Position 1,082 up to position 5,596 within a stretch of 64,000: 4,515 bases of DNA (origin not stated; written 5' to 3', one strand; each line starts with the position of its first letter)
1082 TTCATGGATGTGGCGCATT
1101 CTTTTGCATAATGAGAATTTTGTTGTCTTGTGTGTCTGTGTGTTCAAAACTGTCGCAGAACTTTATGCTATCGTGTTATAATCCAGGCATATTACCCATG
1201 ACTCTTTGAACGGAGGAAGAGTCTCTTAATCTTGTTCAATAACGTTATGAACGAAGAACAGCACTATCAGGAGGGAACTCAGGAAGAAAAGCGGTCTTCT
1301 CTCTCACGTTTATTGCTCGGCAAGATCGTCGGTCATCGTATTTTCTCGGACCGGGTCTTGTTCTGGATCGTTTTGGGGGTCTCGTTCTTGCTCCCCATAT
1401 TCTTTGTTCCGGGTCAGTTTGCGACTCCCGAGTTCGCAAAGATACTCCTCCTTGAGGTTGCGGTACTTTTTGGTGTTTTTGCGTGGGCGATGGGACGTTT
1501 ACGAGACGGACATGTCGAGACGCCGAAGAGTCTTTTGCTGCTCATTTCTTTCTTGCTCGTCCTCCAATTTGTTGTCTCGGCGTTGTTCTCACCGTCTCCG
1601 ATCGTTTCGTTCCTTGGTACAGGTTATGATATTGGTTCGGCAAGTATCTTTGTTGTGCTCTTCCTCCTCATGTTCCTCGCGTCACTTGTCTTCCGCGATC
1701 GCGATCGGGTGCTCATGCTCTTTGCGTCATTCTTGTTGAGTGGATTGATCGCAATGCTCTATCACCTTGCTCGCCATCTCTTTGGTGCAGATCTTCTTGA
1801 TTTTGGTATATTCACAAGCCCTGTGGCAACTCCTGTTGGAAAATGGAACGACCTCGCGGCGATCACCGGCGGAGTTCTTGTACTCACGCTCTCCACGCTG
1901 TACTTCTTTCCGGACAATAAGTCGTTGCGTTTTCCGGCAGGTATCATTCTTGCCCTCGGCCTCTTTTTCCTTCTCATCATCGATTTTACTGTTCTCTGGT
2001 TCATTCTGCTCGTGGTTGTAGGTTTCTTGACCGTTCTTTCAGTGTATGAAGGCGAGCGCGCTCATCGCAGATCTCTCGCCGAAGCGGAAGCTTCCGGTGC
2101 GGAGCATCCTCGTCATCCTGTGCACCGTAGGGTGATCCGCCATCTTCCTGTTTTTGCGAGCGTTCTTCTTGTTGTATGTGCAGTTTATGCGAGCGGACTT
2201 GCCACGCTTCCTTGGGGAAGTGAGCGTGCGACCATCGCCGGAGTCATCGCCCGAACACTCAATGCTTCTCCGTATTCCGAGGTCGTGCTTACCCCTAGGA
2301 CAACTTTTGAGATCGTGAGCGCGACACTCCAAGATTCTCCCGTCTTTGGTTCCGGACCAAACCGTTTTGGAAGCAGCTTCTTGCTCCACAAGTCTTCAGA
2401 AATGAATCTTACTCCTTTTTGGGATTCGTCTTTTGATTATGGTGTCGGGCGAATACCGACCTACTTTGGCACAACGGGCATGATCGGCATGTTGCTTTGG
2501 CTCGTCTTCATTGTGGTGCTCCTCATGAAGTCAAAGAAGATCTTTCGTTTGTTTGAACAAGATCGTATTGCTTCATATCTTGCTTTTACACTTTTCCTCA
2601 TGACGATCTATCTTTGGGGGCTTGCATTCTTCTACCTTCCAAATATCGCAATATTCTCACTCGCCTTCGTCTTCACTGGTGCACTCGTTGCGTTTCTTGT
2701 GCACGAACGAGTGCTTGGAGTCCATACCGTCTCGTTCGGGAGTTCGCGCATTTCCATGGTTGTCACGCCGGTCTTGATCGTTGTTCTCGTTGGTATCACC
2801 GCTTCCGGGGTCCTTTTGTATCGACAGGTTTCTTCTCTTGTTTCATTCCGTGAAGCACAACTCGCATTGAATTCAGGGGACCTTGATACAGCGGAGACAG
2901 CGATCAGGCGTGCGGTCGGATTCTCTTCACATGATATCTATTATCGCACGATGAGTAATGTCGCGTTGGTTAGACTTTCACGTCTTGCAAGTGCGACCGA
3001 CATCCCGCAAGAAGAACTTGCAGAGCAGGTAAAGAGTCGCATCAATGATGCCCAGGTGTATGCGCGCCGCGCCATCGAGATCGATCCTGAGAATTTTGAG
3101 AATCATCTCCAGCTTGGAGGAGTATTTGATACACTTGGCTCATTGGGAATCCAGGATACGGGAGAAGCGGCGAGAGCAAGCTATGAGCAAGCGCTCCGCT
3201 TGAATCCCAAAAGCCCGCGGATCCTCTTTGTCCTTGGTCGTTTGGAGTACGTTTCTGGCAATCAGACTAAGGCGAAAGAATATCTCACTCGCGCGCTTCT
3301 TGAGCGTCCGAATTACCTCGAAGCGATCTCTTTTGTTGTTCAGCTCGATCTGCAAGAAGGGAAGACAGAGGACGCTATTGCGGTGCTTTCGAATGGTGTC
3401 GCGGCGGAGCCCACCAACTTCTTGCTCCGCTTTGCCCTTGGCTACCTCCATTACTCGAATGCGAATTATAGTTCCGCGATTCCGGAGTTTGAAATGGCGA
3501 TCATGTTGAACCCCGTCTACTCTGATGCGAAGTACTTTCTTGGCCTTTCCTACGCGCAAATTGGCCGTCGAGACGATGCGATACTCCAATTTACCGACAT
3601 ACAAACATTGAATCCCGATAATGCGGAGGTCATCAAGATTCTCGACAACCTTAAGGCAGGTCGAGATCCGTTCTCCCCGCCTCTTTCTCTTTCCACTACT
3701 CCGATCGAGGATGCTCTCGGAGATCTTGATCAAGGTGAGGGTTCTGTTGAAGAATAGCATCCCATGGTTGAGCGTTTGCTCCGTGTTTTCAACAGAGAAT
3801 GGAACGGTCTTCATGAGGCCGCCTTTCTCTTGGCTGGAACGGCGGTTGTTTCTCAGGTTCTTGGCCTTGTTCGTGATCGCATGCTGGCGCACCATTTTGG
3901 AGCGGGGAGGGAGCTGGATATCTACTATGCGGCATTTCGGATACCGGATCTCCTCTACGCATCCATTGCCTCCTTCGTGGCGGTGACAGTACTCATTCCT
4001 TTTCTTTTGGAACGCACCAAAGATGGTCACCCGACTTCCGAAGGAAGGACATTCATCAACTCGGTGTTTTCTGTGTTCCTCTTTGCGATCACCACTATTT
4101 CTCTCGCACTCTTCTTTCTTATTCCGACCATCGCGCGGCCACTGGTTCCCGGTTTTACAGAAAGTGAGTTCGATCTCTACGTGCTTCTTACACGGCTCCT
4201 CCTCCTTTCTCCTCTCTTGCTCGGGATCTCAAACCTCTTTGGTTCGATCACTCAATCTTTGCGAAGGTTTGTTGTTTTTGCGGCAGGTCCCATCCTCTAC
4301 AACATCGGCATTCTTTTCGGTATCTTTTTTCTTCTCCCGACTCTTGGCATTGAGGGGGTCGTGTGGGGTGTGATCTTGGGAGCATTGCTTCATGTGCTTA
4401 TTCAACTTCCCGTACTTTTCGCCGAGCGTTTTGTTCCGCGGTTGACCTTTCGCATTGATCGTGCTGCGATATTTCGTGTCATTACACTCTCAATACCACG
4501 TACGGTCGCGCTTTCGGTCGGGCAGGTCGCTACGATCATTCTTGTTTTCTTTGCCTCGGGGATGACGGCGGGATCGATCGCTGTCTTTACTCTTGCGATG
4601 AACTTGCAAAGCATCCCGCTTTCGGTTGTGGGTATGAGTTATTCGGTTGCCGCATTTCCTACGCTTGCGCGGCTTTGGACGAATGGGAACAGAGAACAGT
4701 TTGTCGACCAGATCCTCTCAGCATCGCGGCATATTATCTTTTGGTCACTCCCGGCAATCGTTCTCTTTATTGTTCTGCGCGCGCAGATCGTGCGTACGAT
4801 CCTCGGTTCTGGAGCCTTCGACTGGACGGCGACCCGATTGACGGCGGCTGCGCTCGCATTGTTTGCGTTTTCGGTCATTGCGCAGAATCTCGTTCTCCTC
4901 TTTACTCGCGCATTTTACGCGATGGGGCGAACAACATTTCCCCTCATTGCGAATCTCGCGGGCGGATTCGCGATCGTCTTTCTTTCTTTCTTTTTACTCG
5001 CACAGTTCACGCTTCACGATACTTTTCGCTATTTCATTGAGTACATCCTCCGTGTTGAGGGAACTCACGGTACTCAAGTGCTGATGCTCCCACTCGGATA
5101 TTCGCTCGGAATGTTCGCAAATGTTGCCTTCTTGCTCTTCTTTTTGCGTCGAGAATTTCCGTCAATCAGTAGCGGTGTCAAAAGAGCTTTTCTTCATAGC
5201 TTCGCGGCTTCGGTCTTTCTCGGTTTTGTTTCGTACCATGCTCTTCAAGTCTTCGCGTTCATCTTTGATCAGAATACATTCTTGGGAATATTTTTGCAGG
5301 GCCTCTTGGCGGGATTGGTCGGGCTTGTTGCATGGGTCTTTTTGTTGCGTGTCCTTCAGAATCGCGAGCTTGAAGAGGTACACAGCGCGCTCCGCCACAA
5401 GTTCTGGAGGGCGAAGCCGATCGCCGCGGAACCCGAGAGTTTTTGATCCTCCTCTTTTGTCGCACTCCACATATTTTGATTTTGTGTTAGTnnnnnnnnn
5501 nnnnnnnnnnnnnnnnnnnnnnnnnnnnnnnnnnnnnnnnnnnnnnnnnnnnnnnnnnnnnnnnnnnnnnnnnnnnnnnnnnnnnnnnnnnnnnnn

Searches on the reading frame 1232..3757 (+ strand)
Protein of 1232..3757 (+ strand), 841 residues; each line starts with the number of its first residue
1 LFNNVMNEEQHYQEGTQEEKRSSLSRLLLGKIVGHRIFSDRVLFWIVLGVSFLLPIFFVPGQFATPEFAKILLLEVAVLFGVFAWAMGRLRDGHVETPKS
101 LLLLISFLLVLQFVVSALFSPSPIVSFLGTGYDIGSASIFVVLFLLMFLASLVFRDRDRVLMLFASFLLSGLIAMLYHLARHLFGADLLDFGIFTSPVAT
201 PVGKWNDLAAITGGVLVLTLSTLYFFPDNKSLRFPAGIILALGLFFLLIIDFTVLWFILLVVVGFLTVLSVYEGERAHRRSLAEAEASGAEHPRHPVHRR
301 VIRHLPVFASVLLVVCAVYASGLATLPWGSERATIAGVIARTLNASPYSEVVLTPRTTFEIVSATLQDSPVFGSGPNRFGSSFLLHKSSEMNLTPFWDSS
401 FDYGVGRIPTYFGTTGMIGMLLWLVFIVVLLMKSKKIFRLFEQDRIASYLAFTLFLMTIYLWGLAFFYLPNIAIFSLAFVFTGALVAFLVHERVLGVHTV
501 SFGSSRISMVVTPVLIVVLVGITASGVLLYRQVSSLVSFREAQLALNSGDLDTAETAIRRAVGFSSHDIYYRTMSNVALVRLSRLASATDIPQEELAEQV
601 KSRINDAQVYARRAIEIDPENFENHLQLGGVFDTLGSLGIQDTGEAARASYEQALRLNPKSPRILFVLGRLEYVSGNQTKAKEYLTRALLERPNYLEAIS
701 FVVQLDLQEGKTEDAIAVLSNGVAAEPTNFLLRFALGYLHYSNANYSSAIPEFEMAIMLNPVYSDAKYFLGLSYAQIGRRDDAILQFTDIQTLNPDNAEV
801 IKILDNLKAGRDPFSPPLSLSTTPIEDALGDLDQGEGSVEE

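Call 5: search_protein_families(library=pfam, max_evalue=0.001, proteins=[window:1232-3757:+])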
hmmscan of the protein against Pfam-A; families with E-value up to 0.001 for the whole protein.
window:1232-3757:+ (841 aa): 11 families
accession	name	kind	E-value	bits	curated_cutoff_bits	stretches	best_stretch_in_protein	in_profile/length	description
PF07719.23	TPR_2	-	7.1e-19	66.8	27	0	663-695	2-34/34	Tetratricopeptide repeat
PF13432.12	TPR_16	-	1.5e-18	67.3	32.7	2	645-689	14-58/65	Tetratricopeptide repeat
PF14559.12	TPR_19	-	2.9e-18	66.4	25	1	645-695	8-58/68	Tetratricopeptide repeat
PF13414.12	TPR_11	-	5.6e-16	58.4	26.8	0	645-669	11-35/42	TPR repeat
PF13428.12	TPR_14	-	2.4e-15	56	23.5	0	645-671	18-44/44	Tetratricopeptide repeat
PF13181.12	TPR_8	-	5.6e-14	51.5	25.7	0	765-797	2-34/34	Tetratricopeptide repeat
PF00515.34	TPR_1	-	1.9e-13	50.1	27.8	0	765-797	2-34/34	Tetratricopeptide repeat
PF13431.12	TPR_17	-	2.4e-09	37.2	24.4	0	651-682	2-33/34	Tetratricopeptide repeat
PF23914.1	TPR_CcmH_CycH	-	1.2e-07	32.1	42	1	641-718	63-143/158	Cytochrome c-type biogenesis protein H TPR domain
PF13371.12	TPR_9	-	4.6e-06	27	35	0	645-693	12-60/73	Tetratricopeptide repeat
PF12895.13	ANAPC3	-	0.00024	21.8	27.2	0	710-784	3-76/82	Anaphase-promoting complex, cyclosome, subunit 3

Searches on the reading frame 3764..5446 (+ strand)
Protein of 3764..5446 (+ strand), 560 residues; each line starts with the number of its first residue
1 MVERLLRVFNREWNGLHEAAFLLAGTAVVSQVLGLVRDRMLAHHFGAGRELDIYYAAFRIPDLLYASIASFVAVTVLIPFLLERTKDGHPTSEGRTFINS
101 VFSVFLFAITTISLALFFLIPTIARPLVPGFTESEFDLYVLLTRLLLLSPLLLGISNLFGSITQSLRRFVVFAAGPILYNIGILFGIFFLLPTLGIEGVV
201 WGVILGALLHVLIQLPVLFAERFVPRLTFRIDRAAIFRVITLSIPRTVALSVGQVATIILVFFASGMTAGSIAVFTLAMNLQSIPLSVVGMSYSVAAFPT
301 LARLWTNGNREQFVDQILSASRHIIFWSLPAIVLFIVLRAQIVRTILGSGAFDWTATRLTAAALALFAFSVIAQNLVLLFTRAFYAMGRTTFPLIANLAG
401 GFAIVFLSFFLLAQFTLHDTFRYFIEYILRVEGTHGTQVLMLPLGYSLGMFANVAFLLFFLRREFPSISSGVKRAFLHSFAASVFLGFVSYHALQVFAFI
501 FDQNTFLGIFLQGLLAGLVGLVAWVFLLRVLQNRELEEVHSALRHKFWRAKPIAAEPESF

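Call 5: search_protein_families(library=pfam, max_evalue=0.001, proteins=[window:3764-5446:+])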
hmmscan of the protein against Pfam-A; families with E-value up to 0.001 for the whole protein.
window:3764-5446:+ (560 aa): 1 family
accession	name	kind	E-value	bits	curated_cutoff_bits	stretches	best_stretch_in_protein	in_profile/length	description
PF03023.19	MurJ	-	2.2e-57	195.1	27.4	1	41-499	1-435/451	Lipid II flippase MurJ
